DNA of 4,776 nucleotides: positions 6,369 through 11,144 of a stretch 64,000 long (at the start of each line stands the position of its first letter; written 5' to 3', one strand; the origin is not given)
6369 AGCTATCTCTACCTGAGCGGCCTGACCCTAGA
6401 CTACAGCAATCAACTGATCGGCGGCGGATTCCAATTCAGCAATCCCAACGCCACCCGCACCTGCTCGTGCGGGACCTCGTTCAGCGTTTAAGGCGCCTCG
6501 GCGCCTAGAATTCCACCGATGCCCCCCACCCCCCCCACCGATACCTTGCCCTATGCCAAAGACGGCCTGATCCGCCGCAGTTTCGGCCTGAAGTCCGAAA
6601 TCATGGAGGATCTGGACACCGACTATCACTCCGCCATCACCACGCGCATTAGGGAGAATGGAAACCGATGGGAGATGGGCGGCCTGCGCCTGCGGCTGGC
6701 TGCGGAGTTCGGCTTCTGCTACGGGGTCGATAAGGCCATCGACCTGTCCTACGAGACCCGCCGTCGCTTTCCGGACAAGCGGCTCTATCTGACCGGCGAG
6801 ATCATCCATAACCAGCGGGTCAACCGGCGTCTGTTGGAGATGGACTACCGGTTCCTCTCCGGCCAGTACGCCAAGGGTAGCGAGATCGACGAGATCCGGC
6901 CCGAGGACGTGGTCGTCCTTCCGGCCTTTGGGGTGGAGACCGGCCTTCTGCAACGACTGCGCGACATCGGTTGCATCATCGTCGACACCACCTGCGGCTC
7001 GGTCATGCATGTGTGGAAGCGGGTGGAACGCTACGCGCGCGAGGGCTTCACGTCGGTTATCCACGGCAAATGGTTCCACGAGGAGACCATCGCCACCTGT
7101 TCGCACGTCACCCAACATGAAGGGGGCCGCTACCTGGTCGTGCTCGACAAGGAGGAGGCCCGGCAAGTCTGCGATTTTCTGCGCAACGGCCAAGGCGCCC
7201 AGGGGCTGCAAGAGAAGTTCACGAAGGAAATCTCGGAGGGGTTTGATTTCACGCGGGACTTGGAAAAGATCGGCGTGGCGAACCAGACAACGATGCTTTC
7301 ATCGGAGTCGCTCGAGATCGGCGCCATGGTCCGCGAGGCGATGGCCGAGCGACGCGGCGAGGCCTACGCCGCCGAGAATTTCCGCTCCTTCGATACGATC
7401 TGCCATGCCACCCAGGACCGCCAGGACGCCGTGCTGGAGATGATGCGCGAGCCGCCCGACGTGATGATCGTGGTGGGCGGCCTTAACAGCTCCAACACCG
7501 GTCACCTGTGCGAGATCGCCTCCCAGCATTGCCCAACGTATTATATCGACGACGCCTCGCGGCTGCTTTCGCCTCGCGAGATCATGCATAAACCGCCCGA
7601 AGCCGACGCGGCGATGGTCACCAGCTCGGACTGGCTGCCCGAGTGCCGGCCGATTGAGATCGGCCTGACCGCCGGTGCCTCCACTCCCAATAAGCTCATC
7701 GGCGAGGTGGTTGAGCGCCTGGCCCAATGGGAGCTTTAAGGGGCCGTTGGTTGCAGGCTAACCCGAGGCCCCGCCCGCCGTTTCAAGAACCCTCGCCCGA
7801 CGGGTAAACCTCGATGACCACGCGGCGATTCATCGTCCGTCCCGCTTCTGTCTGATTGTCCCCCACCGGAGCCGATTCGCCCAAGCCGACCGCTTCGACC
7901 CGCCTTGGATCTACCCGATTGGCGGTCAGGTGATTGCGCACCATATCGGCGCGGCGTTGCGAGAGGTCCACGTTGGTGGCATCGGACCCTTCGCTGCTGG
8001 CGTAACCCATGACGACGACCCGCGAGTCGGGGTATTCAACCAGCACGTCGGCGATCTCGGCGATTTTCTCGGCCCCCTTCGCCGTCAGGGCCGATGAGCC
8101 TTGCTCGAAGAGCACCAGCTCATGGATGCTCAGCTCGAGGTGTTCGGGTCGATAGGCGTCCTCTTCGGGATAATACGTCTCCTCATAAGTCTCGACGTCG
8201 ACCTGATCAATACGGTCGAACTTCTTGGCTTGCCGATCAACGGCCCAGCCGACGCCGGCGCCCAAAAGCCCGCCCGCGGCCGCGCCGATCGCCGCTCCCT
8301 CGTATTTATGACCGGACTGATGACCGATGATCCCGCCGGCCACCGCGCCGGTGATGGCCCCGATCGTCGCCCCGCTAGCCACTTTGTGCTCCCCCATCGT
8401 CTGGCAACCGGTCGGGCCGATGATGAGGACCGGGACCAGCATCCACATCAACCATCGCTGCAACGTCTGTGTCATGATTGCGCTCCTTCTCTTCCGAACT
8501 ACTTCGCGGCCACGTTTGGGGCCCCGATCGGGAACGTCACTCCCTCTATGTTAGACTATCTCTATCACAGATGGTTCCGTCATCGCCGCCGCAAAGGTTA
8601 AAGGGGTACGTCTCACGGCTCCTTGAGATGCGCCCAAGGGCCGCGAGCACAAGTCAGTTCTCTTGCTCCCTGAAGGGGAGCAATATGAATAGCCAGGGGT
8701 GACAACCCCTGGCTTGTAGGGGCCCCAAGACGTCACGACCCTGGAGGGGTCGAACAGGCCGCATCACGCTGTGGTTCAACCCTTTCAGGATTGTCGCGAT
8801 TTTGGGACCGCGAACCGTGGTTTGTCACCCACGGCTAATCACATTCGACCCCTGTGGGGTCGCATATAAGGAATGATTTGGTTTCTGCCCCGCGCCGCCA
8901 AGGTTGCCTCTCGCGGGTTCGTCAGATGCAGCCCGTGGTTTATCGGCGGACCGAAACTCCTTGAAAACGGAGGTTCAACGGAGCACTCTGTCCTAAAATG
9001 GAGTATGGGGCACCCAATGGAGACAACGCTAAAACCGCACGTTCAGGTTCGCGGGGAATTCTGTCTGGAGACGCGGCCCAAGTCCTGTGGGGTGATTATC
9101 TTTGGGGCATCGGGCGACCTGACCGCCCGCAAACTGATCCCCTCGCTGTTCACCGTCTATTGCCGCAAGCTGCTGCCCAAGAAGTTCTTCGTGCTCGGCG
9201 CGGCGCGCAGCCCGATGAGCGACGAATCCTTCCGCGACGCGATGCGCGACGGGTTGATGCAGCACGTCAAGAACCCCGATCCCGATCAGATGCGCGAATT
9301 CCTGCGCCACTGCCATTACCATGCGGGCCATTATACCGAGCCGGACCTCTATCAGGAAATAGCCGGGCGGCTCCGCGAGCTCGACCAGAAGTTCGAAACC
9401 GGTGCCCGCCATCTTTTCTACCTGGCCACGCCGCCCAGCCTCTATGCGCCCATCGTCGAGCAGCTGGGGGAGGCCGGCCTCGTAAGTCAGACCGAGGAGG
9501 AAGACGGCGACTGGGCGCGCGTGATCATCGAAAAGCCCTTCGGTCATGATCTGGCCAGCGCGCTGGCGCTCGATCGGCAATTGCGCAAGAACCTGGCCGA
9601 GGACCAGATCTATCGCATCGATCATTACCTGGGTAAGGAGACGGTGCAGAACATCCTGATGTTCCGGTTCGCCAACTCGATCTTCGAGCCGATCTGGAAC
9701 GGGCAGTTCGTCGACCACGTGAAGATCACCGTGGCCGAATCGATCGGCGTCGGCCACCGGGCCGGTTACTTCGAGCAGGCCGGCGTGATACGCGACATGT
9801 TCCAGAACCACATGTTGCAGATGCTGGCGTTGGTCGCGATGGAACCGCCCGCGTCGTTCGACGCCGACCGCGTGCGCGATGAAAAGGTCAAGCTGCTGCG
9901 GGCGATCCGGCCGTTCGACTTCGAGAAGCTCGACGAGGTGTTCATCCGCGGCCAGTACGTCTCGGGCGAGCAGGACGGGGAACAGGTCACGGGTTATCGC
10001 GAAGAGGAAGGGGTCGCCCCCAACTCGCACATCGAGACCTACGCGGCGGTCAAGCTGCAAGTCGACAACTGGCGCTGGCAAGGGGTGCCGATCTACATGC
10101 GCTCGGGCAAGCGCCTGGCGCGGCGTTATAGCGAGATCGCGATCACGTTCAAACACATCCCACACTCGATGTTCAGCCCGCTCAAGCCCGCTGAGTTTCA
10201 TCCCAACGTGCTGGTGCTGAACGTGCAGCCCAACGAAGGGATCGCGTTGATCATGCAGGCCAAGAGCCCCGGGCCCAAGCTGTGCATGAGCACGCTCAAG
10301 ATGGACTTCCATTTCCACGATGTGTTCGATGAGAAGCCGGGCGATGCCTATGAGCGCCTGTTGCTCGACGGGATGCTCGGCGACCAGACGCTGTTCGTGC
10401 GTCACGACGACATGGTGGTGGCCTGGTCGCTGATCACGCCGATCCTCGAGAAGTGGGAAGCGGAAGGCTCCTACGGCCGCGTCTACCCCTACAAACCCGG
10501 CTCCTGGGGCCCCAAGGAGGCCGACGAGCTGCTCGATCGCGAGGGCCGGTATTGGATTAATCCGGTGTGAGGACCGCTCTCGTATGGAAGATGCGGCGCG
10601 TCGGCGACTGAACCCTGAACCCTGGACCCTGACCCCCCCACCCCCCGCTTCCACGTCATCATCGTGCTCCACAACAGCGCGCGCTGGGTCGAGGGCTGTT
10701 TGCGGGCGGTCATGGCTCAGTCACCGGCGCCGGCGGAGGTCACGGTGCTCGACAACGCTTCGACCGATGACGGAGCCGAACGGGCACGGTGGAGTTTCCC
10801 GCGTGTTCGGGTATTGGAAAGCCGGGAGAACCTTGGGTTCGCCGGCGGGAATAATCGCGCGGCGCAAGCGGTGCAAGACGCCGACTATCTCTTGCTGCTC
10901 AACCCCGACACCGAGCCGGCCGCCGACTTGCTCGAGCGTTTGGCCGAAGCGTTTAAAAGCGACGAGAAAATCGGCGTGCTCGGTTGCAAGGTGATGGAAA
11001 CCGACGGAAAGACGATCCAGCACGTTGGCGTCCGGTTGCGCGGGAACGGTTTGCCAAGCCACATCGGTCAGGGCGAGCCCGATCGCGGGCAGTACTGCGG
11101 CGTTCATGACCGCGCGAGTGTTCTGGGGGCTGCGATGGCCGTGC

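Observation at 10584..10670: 7C-A-6C homopolymeric tract at the 5' end of a GT2 glycosyltransferase: candidate phase-variable or frameshift site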

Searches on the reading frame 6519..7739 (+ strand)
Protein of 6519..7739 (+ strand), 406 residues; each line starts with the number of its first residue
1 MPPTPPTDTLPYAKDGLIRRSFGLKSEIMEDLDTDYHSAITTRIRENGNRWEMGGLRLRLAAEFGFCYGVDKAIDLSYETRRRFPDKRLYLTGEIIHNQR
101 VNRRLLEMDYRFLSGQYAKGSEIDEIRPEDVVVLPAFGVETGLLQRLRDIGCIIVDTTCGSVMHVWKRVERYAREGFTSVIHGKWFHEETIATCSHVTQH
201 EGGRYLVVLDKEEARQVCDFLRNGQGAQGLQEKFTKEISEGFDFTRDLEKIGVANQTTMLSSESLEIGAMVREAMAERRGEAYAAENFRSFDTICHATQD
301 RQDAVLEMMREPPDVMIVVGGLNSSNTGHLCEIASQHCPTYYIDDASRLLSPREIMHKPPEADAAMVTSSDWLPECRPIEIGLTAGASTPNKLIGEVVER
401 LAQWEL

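Call 31: search_protein_families(library=ncbifam, proteins=[window:6519-7739:+], max_evalue=0.00001)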
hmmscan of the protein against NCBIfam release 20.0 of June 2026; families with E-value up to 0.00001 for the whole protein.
window:6519-7739:+ (406 aa): 8 families
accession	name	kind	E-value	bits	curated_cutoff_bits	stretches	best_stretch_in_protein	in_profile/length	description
NF009911.0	PRK13371.1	equivalog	3.3e-148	494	440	1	16-404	15-396/405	4-hydroxy-3-methylbut-2-enyl diphosphate reductase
TIGR00216.1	ispH_lytB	equivalog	6.6e-72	242.1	187.85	1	59-403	3-281/282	4-hydroxy-3-methylbut-2-enyl diphosphate reductase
NF000907.0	PRK00087.1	equivalog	1.6e-49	168.7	624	2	248-403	153-277/671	bifunctional 4-hydroxy-3-methylbut-2-enyl diphosphate reductase/30S ribosomal protein S1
NF002187.0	PRK01045.1-1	equivalog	2.6e-44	151.4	276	1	58-404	3-278/282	4-hydroxy-3-methylbut-2-enyl diphosphate reductase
NF009024.0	PRK12360.1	equivalog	2.9e-44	151.5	387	2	58-192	3-132/281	4-hydroxy-3-methylbut-2-enyl diphosphate reductase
NF002188.0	PRK01045.1-2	equivalog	7e-35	120.6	420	2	250-404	159-284/315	4-hydroxy-3-methylbut-2-enyl diphosphate reductase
NF002190.0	PRK01045.1-4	subfamily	6.1e-33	114.1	389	2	56-199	7-144/321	4-hydroxy-3-methylbut-2-enyl diphosphate reductase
NF002189.0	PRK01045.1-3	equivalog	3e-31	108.5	444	2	249-403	169-295/326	4-hydroxy-3-methylbut-2-enyl diphosphate reductase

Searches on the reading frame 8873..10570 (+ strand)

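Call 6: search_protein_families(library=pfam, proteins=[window:8873-10570:+], max_evalue=0.01)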
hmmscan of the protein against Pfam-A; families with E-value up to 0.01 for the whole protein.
window:8873-10570:+ (565 aa): 2 families
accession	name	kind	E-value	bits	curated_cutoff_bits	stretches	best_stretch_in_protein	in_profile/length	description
PF02781.21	G6PD_C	-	1.7e-122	408.5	27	1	262-561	1-295/296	Glucose-6-phosphate dehydrogenase, C-terminal domain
PF00479.28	G6PD_N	-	1.1e-61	209.1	22.1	1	75-260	1-183/183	Glucose-6-phosphate dehydrogenase, NAD binding domain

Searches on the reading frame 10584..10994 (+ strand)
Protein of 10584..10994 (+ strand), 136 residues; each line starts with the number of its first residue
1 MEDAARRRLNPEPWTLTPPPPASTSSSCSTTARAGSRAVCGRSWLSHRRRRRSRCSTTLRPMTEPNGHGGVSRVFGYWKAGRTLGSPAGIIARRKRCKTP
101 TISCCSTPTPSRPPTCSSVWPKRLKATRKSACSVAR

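Call 6: search_protein_families(library=pfam, proteins=[window:10584-10994:+], max_evalue=0.01)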
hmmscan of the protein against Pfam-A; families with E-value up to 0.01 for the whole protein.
window:10584-10994:+ (136 aa): 1 family
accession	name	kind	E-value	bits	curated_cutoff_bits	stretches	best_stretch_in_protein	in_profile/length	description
PF14672.11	LCE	-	0.009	17.3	28.3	1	21-70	30-79/94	Late cornified envelope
